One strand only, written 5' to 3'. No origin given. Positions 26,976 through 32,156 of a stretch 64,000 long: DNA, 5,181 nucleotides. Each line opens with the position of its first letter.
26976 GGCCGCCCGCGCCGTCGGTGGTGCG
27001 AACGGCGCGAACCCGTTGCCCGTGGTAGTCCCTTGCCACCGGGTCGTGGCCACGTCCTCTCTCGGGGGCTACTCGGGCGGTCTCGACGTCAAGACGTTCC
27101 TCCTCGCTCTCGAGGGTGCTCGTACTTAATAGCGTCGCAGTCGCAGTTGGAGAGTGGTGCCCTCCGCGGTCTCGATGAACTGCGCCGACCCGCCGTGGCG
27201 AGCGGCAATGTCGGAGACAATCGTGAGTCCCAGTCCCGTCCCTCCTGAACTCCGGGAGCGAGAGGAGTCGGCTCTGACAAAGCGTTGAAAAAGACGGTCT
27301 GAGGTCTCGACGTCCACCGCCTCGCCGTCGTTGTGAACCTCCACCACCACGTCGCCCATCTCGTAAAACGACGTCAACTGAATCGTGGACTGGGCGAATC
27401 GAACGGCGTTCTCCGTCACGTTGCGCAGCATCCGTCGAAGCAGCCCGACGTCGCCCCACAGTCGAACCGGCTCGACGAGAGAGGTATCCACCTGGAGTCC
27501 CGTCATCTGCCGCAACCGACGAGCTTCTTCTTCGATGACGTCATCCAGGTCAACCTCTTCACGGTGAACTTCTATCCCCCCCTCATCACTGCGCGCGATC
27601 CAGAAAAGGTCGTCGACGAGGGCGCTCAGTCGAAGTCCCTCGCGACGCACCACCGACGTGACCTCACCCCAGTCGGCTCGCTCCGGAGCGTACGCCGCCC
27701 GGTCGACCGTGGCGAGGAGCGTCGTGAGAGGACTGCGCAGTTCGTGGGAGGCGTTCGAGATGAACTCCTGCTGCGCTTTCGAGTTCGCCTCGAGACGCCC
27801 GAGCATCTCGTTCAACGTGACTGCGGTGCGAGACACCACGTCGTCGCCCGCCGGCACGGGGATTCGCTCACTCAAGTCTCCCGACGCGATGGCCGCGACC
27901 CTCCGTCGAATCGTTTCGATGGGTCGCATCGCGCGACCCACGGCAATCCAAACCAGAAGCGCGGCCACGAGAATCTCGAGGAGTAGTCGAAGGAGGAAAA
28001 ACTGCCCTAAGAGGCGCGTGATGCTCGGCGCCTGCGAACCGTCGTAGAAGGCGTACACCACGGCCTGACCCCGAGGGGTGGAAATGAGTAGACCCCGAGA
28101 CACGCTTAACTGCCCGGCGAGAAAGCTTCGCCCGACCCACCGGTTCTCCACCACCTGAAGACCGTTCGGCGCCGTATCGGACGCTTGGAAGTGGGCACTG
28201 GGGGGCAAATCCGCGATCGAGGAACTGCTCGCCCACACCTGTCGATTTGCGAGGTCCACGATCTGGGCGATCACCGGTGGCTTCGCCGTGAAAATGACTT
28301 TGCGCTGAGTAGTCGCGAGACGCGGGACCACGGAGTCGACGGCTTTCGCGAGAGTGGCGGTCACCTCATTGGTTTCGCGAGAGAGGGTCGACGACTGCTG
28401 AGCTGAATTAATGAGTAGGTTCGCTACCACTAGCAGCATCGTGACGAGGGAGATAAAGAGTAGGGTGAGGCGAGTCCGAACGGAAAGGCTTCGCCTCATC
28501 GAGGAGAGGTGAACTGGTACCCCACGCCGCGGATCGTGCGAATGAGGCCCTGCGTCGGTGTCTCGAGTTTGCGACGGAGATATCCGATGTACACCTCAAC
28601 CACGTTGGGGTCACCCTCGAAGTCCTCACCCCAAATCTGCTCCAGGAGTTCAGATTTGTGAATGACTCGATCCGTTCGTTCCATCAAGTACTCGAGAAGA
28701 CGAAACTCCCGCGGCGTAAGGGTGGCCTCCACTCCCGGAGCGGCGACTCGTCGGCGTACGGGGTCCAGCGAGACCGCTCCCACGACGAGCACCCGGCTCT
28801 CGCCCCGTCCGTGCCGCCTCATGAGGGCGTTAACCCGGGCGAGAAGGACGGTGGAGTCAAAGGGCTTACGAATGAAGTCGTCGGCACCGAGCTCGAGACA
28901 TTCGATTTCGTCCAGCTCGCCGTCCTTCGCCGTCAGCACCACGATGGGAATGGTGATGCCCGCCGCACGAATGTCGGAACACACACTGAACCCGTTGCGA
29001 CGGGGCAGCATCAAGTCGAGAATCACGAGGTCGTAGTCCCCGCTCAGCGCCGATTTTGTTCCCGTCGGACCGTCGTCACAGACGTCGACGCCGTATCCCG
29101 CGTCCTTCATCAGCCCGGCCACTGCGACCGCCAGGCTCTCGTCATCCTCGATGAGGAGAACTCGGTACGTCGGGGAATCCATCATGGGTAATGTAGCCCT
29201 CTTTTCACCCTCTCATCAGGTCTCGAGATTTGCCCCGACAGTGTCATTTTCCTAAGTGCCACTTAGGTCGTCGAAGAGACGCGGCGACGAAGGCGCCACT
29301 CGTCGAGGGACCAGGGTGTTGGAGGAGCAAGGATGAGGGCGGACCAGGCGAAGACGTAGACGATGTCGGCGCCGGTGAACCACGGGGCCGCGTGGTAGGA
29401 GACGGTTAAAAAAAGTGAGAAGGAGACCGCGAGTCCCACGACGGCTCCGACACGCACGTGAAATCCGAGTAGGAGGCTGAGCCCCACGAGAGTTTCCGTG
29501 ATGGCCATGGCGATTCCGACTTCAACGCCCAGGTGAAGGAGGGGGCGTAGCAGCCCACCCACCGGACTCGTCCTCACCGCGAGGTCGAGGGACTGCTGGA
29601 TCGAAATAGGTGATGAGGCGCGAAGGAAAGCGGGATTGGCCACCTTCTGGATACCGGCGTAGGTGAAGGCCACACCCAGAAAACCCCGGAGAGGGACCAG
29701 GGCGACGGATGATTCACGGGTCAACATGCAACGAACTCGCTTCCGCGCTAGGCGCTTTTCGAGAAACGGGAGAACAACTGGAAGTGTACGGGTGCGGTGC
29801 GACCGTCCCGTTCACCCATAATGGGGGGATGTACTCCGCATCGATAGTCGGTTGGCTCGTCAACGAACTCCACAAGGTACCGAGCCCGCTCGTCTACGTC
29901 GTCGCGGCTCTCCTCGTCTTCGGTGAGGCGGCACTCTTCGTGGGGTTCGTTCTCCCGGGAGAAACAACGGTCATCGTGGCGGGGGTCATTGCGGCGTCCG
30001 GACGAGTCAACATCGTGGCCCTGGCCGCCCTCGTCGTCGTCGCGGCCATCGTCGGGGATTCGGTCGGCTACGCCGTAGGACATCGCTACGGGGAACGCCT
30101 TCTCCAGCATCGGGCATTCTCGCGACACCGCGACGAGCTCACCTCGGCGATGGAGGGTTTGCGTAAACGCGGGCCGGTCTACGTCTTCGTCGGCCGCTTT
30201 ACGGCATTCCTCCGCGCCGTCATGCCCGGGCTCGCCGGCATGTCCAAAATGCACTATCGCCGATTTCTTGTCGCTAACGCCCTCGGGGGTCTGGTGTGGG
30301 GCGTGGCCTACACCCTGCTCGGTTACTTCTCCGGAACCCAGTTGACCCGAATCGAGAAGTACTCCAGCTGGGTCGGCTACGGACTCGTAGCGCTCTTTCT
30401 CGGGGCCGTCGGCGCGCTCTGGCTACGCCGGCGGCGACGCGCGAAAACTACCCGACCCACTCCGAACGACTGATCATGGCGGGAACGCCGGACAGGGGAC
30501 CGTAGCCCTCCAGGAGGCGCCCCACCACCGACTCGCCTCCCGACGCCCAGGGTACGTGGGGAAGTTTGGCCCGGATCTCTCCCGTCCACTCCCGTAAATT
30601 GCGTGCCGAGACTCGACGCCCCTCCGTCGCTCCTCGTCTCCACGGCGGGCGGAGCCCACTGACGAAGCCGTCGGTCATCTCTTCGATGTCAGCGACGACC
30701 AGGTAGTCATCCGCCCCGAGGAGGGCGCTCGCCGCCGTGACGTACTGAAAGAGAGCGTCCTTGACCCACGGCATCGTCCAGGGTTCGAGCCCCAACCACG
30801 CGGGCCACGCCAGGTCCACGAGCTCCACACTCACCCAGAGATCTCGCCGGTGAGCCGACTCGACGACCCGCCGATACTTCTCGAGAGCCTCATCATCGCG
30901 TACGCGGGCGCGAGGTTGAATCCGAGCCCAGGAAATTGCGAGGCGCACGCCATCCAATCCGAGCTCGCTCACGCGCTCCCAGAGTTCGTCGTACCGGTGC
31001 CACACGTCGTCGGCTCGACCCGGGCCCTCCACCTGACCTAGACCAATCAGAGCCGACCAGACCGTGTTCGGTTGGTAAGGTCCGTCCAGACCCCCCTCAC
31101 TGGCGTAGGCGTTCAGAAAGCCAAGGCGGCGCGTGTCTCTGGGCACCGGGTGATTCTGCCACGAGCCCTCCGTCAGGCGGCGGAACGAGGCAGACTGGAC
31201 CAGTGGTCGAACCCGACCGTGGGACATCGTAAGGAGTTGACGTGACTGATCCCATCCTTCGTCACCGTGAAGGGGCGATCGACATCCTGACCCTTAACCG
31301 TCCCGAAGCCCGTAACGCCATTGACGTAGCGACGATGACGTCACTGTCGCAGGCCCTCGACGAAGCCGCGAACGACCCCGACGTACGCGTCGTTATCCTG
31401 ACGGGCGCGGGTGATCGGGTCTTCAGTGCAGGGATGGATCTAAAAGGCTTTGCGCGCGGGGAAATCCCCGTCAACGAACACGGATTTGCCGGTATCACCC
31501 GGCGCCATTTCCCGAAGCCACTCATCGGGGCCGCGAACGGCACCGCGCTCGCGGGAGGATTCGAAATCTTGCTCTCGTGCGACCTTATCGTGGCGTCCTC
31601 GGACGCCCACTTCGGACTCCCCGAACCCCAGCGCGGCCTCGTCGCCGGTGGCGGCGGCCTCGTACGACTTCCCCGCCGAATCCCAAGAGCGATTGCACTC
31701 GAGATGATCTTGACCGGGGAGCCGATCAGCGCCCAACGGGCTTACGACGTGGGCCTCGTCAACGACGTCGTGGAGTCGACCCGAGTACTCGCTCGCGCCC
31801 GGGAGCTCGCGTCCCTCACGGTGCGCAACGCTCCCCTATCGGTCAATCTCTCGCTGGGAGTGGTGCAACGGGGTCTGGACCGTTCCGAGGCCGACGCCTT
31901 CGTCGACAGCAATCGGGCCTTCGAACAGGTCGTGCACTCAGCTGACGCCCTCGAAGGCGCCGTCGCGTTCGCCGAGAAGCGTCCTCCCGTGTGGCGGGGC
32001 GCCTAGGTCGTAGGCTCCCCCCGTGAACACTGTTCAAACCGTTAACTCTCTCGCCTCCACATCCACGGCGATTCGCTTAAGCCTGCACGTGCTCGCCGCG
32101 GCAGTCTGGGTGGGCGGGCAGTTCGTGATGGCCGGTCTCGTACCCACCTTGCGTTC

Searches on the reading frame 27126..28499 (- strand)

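Call 6: search_protein_families(library=pfam, proteins=[window:27126-28499:-], max_evalue=0.001)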
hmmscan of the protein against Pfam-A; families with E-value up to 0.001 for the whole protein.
window:27126-28499:- (457 aa): 3 families
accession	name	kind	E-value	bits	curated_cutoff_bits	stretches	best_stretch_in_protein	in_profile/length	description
PF02518.31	HATPase_c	-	3.8e-19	69.6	26.4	1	350-455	2-108/111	Histidine kinase-, DNA gyrase B-, and HSP90-like ATPase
PF00512.31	HisKA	-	3.9e-11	43.3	26.9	1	242-307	1-66/66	His Kinase A (phospho-acceptor) domain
PF00672.30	HAMP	-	3.1e-09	37.4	25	1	188-238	4-53/53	HAMP domain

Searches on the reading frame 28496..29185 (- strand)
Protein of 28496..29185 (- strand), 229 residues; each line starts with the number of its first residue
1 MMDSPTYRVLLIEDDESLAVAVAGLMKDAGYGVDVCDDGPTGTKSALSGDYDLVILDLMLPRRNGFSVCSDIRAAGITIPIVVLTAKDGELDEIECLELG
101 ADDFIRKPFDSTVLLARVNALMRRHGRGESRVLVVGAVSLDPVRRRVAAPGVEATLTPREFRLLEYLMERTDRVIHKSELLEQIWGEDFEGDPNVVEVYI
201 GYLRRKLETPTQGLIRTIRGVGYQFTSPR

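Call 49: search_protein_families(library=pfam, proteins=[window:28496-29185:-], max_evalue=0.0001)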
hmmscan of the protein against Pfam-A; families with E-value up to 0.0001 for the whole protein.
window:28496-29185:- (229 aa): 2 families
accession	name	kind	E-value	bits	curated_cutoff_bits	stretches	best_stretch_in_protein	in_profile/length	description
PF00486.34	Trans_reg_C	-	1.6e-26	92.6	26.2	1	153-225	3-77/77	Transcriptional regulatory protein, C terminal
PF00072.30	Response_reg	-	1.1e-24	87.2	30.2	1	9-118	1-110/111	Response regulator receiver domain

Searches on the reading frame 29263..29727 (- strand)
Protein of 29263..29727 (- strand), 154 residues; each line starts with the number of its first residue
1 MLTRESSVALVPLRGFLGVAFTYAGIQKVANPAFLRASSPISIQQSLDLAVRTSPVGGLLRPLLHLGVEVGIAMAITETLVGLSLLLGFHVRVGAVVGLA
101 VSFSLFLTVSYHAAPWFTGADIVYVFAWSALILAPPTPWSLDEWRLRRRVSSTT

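Call 49: search_protein_families(library=pfam, proteins=[window:29263-29727:-], max_evalue=0.0001)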
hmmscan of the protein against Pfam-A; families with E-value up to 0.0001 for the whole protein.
window:29263-29727:- (154 aa): 2 families
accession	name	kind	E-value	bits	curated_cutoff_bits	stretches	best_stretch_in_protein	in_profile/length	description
PF04173.18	DoxD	-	6.8e-06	26.5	22.7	1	11-114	3-111/167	TQO small subunit DoxD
PF07681.17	DoxX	-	5.4e-05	24.2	23.6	0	10-107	2-81/85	DoxX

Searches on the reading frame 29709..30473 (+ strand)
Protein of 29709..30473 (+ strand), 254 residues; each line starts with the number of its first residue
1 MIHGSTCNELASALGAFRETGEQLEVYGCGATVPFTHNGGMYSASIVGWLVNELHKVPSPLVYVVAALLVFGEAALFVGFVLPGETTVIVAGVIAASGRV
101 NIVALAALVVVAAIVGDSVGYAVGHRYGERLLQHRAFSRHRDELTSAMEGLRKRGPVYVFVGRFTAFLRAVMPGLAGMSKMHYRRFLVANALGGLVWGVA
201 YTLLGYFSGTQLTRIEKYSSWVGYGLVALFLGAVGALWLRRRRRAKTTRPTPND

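Call 49: search_protein_families(library=pfam, proteins=[window:29709-30473:+], max_evalue=0.0001)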
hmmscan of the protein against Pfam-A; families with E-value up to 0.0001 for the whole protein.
window:29709-30473:+ (254 aa): 2 families
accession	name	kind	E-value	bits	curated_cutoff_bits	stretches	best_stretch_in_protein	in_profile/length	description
PF09335.16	VTT_dom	-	7e-22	78.6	33.9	1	82-206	1-122/123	VTT domain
PF09835.14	DUF2062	-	2.1e-05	24.9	27.4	1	76-219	29-144/147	Uncharacterized protein conserved in bacteria (DUF2062)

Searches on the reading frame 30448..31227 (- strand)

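Call 6: search_protein_families(library=pfam, proteins=[window:30448-31227:-], max_evalue=0.001)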
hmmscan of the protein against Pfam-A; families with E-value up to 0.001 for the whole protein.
window:30448-31227:- (259 aa): 1 family
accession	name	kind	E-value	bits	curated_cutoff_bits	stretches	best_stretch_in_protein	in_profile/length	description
PF00232.24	Glyco_hydro_1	-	9e-06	24.8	22.6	1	72-145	53-127/453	Glycosyl hydrolase family 1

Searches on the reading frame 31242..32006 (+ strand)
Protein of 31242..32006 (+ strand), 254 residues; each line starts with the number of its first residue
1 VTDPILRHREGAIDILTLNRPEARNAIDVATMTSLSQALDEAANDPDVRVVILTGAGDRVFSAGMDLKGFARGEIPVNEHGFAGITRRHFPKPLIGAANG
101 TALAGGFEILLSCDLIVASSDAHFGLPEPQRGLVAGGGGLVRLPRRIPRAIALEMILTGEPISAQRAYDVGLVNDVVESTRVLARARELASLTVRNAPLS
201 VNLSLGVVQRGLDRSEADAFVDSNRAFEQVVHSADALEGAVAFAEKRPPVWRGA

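Call 6: search_protein_families(library=pfam, proteins=[window:31242-32006:+], max_evalue=0.001)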
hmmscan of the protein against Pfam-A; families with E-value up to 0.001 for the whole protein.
window:31242-32006:+ (254 aa): 2 families
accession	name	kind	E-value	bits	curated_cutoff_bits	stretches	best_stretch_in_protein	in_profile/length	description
PF00378.25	ECH_1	-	1.4e-56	192.1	27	1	10-253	3-250/251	Enoyl-CoA hydratase/isomerase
PF16113.10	ECH_2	-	1.2e-29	104.4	27.2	1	14-192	2-187/335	Enoyl-CoA hydratase/isomerase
